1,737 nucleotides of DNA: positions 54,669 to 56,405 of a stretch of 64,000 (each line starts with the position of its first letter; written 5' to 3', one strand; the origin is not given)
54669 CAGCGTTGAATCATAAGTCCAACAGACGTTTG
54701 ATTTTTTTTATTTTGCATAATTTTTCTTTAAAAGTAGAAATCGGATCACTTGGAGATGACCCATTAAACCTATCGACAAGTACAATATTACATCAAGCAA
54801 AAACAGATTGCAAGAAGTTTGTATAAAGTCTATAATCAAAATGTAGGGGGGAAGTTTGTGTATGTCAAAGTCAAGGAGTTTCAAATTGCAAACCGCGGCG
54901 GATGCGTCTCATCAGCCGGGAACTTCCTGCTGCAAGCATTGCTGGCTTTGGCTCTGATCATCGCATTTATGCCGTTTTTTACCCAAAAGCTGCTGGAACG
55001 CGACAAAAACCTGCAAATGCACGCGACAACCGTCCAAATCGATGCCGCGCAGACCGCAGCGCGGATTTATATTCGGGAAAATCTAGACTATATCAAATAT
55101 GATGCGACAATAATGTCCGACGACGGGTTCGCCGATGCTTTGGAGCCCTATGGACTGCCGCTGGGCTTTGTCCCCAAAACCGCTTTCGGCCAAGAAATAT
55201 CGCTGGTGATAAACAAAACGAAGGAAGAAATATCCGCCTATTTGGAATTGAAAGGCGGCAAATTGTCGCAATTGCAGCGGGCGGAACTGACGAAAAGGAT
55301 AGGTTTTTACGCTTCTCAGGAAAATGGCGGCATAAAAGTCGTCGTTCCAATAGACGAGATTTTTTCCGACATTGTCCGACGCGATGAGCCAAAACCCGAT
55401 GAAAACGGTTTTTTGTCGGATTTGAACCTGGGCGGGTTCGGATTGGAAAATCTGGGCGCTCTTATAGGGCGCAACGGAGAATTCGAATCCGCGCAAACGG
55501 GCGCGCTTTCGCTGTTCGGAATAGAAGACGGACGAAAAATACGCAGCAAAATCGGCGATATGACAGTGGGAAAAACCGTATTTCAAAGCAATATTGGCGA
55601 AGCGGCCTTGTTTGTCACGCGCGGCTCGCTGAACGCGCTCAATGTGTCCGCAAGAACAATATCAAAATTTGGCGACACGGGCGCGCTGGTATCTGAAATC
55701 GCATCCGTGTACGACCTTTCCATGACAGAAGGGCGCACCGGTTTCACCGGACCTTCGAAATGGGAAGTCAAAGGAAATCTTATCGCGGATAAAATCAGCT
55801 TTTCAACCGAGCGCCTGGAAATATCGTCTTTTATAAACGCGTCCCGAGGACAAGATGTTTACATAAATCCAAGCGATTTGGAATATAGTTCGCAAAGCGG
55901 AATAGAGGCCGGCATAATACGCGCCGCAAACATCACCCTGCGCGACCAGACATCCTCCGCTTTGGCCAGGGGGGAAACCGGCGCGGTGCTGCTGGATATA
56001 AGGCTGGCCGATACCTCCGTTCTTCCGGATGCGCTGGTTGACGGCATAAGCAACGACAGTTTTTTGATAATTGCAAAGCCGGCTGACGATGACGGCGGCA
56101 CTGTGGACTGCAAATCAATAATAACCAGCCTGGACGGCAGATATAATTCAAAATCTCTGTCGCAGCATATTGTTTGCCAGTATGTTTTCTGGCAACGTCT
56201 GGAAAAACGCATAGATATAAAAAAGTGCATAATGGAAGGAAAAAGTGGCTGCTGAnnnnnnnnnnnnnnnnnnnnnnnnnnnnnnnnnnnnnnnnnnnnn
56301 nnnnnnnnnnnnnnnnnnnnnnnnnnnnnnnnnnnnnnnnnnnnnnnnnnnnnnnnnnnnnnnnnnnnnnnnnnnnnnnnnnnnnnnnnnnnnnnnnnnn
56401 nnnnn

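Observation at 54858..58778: Operon of three paralogous 400-470-aa proteins with prepilin-type N-termini ('giant pseudopilins'), without assembly genes nearby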

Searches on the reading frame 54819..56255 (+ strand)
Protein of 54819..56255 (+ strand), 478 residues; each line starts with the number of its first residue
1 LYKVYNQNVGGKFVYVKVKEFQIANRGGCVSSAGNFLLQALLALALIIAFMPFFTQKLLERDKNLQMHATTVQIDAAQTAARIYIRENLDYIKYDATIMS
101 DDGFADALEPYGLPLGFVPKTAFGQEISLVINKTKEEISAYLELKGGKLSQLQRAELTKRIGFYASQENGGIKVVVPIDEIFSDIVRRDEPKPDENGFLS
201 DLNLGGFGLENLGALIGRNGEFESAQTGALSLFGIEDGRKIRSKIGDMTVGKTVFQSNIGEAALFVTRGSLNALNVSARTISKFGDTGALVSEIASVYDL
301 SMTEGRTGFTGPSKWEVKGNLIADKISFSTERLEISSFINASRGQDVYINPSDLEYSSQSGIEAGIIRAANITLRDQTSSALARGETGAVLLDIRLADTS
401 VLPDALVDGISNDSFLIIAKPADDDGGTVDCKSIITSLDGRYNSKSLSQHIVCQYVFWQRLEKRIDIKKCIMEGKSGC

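Call 3: search_protein_families(library=pfam, proteins=[window:54819-56255:+], max_evalue=1)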
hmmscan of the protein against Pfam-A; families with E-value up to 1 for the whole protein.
window:54819-56255:+ (478 aa): 0 families

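Call 4: search_protein_families(library=ncbifam, proteins=[window:54819-56255:+], max_evalue=1)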
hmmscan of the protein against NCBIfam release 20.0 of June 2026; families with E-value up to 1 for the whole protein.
window:54819-56255:+ (478 aa): 0 families

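Call 17: find_homologous_proteins(query=window:54819-56255:+)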
Query window:54819-56255:+ (478 aa): 866 proteins with E <= 0.001 among 8000 candidates; the best 120 are listed.
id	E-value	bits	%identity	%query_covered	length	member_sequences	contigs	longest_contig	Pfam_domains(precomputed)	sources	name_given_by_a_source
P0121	0.0e+0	1015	100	97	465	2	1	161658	-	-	-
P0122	1.7e-206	704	71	93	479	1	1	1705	-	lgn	-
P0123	5.9e-202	690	70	93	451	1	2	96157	-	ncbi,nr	ncbi:MAG: hypothetical protein JW974_03410 [Alphaproteobacteria bacterium]|nr:hypothetical protein [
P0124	2.4e-198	678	66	96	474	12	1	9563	-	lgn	-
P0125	1.0e-197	676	68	93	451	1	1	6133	-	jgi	jgi:hypothetical protein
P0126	1.1e-197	675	69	92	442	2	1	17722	-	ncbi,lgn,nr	ncbi:MAG: hypothetical protein LBJ73_02940 [Rickettsiales bacterium]|nr:hypothetical protein [Ricket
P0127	2.7e-197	674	68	93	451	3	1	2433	-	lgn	-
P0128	3.9e-197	674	69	93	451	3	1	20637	-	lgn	-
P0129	1.3e-195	669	67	93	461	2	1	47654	-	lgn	-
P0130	2.7e-194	664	66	93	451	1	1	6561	-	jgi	jgi:hypothetical protein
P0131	2.7e-194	664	68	93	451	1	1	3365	-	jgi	jgi:hypothetical protein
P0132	4.4e-194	664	66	93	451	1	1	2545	-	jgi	jgi:hypothetical protein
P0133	8.2e-194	663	66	93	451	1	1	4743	-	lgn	-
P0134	2.4e-193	661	67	93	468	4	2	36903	-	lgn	-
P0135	1.3e-192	659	66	94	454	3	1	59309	-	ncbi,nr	ncbi:hypothetical protein LJC18_02020 [Lachnospiraceae bacterium OttesenSCG-928-E19]|nr:hypothetical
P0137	3.2e-190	651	65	93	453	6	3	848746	-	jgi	-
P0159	2.3e-172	592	57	96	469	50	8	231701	-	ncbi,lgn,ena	-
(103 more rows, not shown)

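Call 29: search_solved_structures(query=A2, max_evalue=10)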
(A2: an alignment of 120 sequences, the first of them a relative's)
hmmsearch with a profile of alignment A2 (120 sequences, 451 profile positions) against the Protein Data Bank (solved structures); distinct sequences matched with E-value up to 10: 6.
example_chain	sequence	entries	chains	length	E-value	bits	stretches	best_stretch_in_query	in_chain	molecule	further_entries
2h2q_A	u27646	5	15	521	0.47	12.4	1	192-261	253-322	Bifunctional dihydrofolate reductase-thymidylate synthase | Bifunctional dihydrofolate reductase-thymidylate synthase (DHFR-TS) | DHFR-TS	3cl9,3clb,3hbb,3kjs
3inv_A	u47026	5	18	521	0.47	12.4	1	192-261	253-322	Bifunctional dihydrofolate reductase-thymidylate synthase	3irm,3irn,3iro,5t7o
6k7q_A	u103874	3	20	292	0.84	11.6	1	188-255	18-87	Thymidylate synthase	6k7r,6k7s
4ga4_A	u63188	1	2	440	1.5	10.7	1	147-193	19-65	Putative thymidine phosphorylase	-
4ga5_B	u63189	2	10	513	1.6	10.7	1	145-193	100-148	Putative thymidine phosphorylase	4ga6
5m4z_A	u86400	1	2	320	1.6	10.6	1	193-256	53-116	Thymidylate synthase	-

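Call 33: search_protein_families(library=pfam, proteins=[P0137, P0159], max_evalue=1)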
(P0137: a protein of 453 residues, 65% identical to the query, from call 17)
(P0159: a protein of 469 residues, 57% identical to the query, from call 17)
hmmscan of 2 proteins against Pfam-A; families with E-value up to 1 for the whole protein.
P0137 (453 aa): 0 families

P0159 (469 aa): 0 families

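Call 102: search_protein_representatives(alignment_id=A2)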
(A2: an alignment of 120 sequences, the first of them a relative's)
Query: 120 sequences, 451 profile positions. Proteins with E-value up to 0.001 (for the whole library): 87; up to 1e-10: 72; up to 1e-30: 51. The best 87 are listed.
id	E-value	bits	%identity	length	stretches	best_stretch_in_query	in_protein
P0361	3.2e-229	777.7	-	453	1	1-450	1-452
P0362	3.0e-168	576.8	-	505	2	143-450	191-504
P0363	2.3e-147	507.9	-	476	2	143-450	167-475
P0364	1.6e-144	498.5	-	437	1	1-439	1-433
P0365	2.1e-137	475.1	-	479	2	131-450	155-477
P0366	9.9e-122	423.4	-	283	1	2-271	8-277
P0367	6.0e-121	420.8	-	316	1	141-450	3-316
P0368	3.3e-120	418.4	-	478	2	141-450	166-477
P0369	9.6e-120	416.9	-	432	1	1-440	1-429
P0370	4.7e-101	355.2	-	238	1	220-450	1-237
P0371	1.7e-89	317.2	-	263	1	1-222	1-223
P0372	2.2e-87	310.2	-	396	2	142-379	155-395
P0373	4.1e-86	306.0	-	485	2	132-447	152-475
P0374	3.2e-84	299.8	-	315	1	142-451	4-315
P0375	1.2e-83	297.8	-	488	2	140-445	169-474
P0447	8.5e-04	34.7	-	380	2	2-112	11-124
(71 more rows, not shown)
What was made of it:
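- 54858..56255 (+): Gene A: PilV-like minor pilin (465 aa) with invariant Gln at +5 and a C-terminal domain holding four conserved Cys (418, 440, 457, 465). The family is narrow: 87 hits among 1.84 billion representatives (call 102).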
